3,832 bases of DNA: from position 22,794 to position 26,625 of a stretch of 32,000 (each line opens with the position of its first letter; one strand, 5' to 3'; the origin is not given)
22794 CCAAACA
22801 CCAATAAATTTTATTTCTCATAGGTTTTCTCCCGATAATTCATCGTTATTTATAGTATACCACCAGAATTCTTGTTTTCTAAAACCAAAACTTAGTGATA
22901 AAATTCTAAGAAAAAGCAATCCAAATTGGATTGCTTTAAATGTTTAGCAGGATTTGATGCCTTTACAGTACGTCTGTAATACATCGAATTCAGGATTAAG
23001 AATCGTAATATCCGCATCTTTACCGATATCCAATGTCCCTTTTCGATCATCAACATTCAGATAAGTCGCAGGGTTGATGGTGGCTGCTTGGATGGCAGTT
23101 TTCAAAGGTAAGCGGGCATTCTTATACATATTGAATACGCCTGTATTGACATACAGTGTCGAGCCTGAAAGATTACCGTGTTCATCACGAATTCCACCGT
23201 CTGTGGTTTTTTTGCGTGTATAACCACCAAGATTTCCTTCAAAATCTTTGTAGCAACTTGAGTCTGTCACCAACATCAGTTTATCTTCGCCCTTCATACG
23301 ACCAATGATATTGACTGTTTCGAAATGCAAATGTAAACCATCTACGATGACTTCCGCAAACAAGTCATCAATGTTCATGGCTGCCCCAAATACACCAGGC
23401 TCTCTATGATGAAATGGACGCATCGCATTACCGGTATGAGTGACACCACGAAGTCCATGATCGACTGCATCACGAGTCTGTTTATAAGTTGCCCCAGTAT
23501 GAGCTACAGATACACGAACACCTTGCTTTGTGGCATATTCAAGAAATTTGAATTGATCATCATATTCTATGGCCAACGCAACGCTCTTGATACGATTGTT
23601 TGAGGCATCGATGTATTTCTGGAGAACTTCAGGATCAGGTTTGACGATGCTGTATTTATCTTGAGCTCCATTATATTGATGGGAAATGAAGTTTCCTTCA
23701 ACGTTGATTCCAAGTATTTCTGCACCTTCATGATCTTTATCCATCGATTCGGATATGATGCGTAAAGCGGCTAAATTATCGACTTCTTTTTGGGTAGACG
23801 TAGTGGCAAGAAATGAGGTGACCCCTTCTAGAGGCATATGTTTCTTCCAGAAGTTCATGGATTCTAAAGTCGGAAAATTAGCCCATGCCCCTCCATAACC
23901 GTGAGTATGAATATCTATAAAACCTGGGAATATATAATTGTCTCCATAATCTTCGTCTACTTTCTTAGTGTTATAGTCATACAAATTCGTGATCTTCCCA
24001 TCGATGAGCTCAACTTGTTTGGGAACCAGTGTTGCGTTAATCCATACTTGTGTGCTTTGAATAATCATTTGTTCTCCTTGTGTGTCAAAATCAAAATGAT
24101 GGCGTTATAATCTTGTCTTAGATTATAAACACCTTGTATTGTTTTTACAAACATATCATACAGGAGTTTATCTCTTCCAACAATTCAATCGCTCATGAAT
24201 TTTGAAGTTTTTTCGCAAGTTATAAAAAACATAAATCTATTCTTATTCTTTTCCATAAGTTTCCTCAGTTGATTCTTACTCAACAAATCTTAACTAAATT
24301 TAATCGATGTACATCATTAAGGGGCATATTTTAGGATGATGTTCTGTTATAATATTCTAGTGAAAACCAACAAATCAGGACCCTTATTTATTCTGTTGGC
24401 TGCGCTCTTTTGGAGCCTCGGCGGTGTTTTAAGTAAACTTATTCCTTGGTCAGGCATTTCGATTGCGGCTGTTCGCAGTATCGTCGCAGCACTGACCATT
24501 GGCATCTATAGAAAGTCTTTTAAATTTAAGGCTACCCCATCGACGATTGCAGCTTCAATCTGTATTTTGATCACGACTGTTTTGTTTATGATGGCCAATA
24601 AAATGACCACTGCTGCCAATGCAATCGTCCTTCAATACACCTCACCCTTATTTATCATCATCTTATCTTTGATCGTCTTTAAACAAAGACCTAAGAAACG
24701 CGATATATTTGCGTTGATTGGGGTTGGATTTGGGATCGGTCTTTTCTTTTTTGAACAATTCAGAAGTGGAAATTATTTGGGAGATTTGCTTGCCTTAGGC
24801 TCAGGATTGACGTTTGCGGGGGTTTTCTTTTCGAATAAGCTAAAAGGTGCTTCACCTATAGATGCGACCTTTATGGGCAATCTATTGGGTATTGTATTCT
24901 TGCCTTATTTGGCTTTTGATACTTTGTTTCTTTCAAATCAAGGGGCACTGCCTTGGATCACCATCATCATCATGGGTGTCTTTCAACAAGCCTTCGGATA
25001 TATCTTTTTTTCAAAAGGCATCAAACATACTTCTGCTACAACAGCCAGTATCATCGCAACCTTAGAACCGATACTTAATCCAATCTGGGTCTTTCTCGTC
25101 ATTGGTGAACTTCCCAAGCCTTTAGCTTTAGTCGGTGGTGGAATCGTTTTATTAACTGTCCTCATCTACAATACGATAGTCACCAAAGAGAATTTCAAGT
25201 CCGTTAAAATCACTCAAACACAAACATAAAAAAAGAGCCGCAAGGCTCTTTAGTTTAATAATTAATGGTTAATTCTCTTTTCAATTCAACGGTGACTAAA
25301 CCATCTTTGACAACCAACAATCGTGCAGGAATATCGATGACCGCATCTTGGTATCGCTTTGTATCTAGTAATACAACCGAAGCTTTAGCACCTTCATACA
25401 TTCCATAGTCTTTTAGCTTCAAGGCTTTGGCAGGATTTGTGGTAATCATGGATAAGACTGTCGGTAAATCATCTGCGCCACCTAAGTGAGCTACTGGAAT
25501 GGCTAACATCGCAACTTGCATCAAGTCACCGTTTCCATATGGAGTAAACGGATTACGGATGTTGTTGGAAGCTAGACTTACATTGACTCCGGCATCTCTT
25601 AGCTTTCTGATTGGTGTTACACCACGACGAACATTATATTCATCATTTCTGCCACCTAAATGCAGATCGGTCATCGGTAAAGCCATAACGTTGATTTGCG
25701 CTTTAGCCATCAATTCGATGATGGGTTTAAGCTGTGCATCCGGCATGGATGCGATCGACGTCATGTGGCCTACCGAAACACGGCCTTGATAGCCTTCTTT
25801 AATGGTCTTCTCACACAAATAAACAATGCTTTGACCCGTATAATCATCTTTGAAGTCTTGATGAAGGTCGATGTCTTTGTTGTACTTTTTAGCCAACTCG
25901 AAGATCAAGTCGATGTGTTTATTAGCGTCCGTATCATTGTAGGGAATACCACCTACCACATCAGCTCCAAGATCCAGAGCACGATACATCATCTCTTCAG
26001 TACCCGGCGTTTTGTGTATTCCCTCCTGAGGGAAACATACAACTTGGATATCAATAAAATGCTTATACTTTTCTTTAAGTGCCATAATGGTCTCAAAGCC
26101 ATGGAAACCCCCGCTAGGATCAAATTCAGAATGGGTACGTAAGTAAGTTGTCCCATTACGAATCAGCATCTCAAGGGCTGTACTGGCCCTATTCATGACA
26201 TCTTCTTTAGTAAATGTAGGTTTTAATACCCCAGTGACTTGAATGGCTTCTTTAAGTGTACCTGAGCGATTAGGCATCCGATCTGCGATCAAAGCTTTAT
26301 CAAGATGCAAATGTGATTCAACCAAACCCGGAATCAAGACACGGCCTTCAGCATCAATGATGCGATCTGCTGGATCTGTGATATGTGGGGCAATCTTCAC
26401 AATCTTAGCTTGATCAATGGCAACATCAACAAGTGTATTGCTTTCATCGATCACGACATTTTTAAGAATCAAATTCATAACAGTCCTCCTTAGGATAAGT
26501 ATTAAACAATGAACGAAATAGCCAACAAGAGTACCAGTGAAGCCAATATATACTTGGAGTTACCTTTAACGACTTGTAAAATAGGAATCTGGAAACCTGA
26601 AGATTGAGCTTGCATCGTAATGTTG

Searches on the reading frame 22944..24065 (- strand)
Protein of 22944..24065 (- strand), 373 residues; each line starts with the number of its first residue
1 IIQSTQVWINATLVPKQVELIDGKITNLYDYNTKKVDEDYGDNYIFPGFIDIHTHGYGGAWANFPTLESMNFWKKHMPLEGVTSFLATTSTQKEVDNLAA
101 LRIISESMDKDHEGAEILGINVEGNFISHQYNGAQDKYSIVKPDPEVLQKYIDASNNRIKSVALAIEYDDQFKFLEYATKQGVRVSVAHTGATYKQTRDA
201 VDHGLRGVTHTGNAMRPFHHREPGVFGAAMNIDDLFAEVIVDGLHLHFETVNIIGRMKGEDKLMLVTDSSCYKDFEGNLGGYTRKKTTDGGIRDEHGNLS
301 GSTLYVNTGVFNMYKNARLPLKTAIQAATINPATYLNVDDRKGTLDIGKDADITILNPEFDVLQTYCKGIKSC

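Call 9: search_protein_families(library=ncbifam, proteins=[window:22944-24065:-], max_evalue=0.001)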
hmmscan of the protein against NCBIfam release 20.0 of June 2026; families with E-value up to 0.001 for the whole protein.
window:22944-24065:- (373 aa): 36 families (the best 25 are shown)
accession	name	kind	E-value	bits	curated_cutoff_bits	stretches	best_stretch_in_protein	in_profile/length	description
TIGR00221.1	nagA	equivalog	3.1e-80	269.9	225.65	1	20-369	26-379/380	N-acetylglucosamine-6-phosphate deacetylase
NF008371.0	PRK11170.1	equivalog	2.4e-56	191.3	483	1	36-369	42-376/382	N-acetylglucosamine-6-phosphate deacetylase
NF006689.0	PRK09237.1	equivalog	4.5e-13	48.5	371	2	319-358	299-337/383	amidohydrolase/deacetylase family metallohydrolase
NF011990.0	PRK15446.2-6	subfamily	1.5e-12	47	233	2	310-366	317-376/390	alpha-D-ribose 1-methylphosphonate 5-triphosphate diphosphatase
TIGR02318.1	phosphono_phnM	equivalog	3.3e-11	42.7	390.55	2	2-55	2-56/376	phosphonate metabolism protein PhnM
TIGR01975.1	isoAsp_dipep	equivalog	4.8e-11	42.4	331.25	1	310-369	315-373/389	beta-aspartyl-peptidase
TIGR03178.1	allantoinase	equivalog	2.9e-10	39.6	357.85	1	290-359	319-386/441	allantoinase AllB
NF058539.1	ergo_uti2_ErtD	equivalog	1.3e-09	37.5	650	1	7-58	10-64/449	hydantoin-5-propionate amidohydrolase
NF011984.0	PRK15446.1-5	equivalog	1.6e-08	33.8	260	0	6-54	10-59/379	alpha-D-ribose 1-methylphosphonate 5-triphosphate diphosphatase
TIGR01178.1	ade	equivalog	2.5e-08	32.9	472.5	0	310-369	267-327/552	adenine deaminase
NF058538.1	ergo_util_ErtD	equivalog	5.4e-08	32.1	600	1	314-360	345-391/446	hydantoin-5-propionate amidohydrolase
TIGR01224.1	hutI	equivalog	6.7e-08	31.7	298.15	1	316-359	311-354/377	imidazolonepropionase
TIGR02967.1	guan_deamin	equivalog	1.8e-07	30.5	375.4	1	315-364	319-368/401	guanine deaminase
TIGR03583.1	EF_0837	hypoth_equivalog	3.2e-07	29.7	432.15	0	319-357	293-330/365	amidohydrolase/deacetylase family metallohydrolase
TIGR00857.1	pyrC_multi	subfamily_domain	4.2e-07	29.3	279.05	0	312-359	324-370/412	dihydroorotase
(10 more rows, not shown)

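Call 10: search_protein_families(library=pfam, proteins=[window:22944-24065:-], max_evalue=0.001)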
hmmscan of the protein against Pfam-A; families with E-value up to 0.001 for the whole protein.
window:22944-24065:- (373 aa): 2 families
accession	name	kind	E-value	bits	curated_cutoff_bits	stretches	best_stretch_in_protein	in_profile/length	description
PF01979.26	Amidohydro_1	-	1.2e-24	87.6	25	1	44-369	1-342/345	Amidohydrolase family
PF07969.17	Amidohydro_3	-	2.4e-14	54.1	29.7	1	316-362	404-450/472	Amidohydrolase family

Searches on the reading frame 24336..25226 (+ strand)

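Call 9: search_protein_families(library=ncbifam, proteins=[window:24336-25226:+], max_evalue=0.001)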
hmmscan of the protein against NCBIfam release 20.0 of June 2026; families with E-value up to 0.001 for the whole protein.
window:24336-25226:+ (297 aa): 2 families
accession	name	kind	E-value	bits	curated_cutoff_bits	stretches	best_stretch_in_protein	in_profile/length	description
TIGR00950.1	2A78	equivalog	7e-26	91.2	230.2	1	49-276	27-264/264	carboxylate/amino acid/amine transporter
NF050091.1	ArAmAcExpYddG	equivalog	5e-07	29.5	300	1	60-256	56-260/285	aromatic amino acid exporter YddG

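Call 10: search_protein_families(library=pfam, proteins=[window:24336-25226:+], max_evalue=0.001)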
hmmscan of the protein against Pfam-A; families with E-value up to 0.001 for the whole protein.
window:24336-25226:+ (297 aa): 1 family
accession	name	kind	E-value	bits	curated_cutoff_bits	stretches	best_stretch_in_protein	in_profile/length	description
PF00892.27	EamA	-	7e-33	114.2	28.2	2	148-279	2-134/135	EamA-like transporter family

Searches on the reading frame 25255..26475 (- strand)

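Call 9: search_protein_families(library=ncbifam, proteins=[window:25255-26475:-], max_evalue=0.001)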
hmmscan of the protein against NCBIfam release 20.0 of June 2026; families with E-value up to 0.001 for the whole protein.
window:25255-26475:- (406 aa): 58 families (the best 25 are shown)
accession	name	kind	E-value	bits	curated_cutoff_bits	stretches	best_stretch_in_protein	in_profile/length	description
NF005748.0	PRK07572.1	subfamily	1.5e-92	310.9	438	1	1-398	3-403/426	cytosine deaminase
NF004636.0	PRK05985.1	subfamily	5.1e-86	289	408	1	3-396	6-389/398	amidohydrolase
NF006685.0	PRK09230.1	subfamily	2.8e-79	266.5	483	1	3-394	7-403/426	cytosine deaminase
NF005759.0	PRK07583.1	equivalog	1.9e-69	234.4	403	1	10-392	35-418/438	cytosine deaminase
NF005312.0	PRK06846.1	subfamily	1.1e-52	179.3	447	1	7-396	24-406/412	amidohydrolase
NF005365.0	PRK06886.1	equivalog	3.1e-41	141.6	340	1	50-355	22-325/327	hypothetical protein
NF006252.0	PRK08393.1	equivalog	2.3e-16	59.9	617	2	16-63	21-68/424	N-ethylammeline chlorohydrolase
NF004701.0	PRK06038.1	equivalog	1.4e-15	56.9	609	2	15-110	23-117/432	N-ethylammeline chlorohydrolase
NF006056.0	PRK08204.1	subfamily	2.9e-14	52.7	391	1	16-119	25-127/449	hypothetical protein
NF005557.0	PRK07228.1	equivalog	1.3e-12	47.2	522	2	7-110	11-116/445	5'-deoxyadenosine deaminase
NF004995.0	PRK06380.1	subfamily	1.4e-12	47.3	567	1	16-110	22-113/418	metal-dependent hydrolase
NF006689.0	PRK09237.1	equivalog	4.7e-12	45.2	371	1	4-58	7-66/383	amidohydrolase/deacetylase family metallohydrolase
TIGR01224.1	hutI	equivalog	2.3e-11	43.2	298.15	2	18-58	6-49/377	imidazolonepropionase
NF004839.0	PRK06189.1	equivalog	9e-11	41.1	631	1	6-60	11-65/451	allantoinase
NF006839.0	PRK09357.1-4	equivalog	2.7e-10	39.5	576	1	10-60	11-64/422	dihydroorotase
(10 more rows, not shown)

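Call 10: search_protein_families(library=pfam, proteins=[window:25255-26475:-], max_evalue=0.001)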
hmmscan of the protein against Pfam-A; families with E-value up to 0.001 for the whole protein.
window:25255-26475:- (406 aa): 2 families
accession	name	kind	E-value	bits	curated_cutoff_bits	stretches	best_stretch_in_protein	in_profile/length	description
PF07969.17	Amidohydro_3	-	5.1e-33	115.7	29.7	1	38-392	1-468/472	Amidohydrolase family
PF01979.26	Amidohydro_1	-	3.7e-14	53.2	25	1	46-375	1-321/345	Amidohydrolase family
